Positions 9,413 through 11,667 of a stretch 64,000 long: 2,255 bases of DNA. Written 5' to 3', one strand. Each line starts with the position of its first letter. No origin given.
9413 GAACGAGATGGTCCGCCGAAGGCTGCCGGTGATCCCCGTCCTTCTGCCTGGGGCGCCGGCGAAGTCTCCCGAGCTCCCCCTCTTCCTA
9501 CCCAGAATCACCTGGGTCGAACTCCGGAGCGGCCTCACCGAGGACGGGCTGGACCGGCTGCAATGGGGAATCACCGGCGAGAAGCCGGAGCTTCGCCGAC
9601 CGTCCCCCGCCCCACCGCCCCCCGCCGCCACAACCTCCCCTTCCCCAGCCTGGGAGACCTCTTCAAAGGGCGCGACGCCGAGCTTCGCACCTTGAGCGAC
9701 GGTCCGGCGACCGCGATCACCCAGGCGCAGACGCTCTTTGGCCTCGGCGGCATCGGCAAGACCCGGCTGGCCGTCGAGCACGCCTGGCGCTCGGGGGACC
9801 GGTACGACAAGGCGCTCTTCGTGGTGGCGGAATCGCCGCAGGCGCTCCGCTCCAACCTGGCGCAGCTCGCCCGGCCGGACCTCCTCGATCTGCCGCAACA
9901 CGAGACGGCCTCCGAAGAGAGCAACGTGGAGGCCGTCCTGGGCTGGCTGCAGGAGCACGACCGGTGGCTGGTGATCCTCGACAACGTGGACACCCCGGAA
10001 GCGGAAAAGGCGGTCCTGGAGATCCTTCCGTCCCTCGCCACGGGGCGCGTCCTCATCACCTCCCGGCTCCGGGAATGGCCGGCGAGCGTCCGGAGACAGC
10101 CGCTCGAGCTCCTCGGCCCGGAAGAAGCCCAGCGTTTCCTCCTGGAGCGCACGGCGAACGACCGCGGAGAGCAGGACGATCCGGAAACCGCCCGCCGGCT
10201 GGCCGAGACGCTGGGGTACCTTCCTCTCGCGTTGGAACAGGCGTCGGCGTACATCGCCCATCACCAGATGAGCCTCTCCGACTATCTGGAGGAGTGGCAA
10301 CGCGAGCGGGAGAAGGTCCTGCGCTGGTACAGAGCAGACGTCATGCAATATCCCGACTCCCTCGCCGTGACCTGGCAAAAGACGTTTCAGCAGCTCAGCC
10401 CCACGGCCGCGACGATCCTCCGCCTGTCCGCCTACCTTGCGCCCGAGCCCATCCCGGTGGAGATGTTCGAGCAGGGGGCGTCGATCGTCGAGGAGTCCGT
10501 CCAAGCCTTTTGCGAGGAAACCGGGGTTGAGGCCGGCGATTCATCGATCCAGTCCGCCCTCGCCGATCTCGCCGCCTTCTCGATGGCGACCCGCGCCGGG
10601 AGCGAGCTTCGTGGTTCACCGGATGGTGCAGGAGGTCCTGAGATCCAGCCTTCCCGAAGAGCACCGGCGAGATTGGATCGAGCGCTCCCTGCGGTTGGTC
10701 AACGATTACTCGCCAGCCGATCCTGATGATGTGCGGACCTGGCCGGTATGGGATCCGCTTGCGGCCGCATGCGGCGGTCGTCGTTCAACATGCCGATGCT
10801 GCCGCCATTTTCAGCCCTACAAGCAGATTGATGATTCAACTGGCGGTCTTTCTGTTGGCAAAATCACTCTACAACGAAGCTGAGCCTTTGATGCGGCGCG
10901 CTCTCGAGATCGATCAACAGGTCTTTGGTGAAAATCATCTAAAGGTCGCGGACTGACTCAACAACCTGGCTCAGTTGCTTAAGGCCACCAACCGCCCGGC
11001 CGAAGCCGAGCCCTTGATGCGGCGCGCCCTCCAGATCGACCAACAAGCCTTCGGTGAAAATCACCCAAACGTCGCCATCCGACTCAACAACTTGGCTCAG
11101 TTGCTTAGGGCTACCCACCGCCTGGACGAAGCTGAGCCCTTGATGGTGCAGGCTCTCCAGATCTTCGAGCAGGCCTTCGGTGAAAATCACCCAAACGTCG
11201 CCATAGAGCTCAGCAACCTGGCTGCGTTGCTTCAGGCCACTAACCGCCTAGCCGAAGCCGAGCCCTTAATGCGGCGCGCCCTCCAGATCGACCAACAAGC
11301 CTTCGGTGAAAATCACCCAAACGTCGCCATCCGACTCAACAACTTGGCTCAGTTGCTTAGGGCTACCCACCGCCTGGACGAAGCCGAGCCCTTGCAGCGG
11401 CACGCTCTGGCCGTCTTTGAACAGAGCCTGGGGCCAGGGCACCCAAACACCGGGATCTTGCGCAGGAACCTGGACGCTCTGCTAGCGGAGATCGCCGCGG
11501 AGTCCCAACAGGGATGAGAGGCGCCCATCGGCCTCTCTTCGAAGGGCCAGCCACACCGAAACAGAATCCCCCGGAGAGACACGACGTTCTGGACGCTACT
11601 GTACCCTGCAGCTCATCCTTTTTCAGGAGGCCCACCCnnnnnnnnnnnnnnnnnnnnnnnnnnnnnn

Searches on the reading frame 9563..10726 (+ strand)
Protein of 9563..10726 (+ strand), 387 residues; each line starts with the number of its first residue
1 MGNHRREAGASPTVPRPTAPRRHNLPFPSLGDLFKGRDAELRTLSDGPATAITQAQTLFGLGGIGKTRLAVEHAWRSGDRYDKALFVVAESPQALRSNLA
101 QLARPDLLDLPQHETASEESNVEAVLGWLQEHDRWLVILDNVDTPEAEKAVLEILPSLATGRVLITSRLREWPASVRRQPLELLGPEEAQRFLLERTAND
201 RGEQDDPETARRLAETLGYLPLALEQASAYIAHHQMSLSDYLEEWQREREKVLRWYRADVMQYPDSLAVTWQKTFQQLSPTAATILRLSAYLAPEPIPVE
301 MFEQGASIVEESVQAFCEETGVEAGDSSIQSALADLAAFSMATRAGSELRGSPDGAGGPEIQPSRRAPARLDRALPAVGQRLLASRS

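Call 79: search_protein_families(library=pfam, proteins=[window:9563-10726:+], max_evalue=0.001)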
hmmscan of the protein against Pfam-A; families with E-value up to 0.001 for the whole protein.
window:9563-10726:+ (387 aa): 1 family
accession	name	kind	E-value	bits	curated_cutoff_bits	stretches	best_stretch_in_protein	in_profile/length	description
PF00931.28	NB-ARC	-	2.4e-09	37.3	23.5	1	57-247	22-216/248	NB-ARC domain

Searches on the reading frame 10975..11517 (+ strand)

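Call 79: search_protein_families(library=pfam, proteins=[window:10975-11517:+], max_evalue=0.001)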
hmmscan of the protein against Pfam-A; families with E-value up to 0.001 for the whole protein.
window:10975-11517:+ (180 aa): 14 families
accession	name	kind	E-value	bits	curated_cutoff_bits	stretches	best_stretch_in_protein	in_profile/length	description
PF13424.12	TPR_12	-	2e-54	182.1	30.1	4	79-149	6-76/77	Tetratricopeptide repeat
PF13374.12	TPR_10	-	3.7e-41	138.4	27.5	4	34-74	2-42/42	Tetratricopeptide repeat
PF24885.1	TPR_NPHP3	-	3.3e-34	118.8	100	2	10-108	117-215/239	Nephrocystin-3 TPR domain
PF07719.23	TPR_2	-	1.7e-12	46.9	27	0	78-107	3-32/34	Tetratricopeptide repeat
PF17874.7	TPR_MalT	-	6.8e-11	42.5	45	2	73-150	77-154/336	MalT-like TPR region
PF13181.12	TPR_8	-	3.3e-09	36.6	25.7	0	81-107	6-32/34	Tetratricopeptide repeat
PF14559.12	TPR_19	-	3.8e-09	37.2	25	2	6-55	5-46/68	Tetratricopeptide repeat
PF13176.12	TPR_7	-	3.3e-08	33.4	27.9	0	79-108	2-31/36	Tetratricopeptide repeat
PF13428.12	TPR_14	-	2.6e-07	31.1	23.5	0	82-106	7-31/44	Tetratricopeptide repeat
PF00515.34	TPR_1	-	2.9e-07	30.5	27.8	0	78-107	3-32/34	Tetratricopeptide repeat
PF13431.12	TPR_17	-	4.3e-06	27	24.4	0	29-54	8-33/34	Tetratricopeptide repeat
PF14357.11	DUF4404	-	6.3e-06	27.2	27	0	88-128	39-78/83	Domain of unknown function (DUF4404)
PF13432.12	TPR_16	-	0.00082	20.2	32.7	0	59-109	15-64/65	Tetratricopeptide repeat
PF25058.1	ARM_TT21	-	0.00097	19.6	27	0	32-70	56-93/155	Tetratricopeptide repeat protein 21 ARM repeat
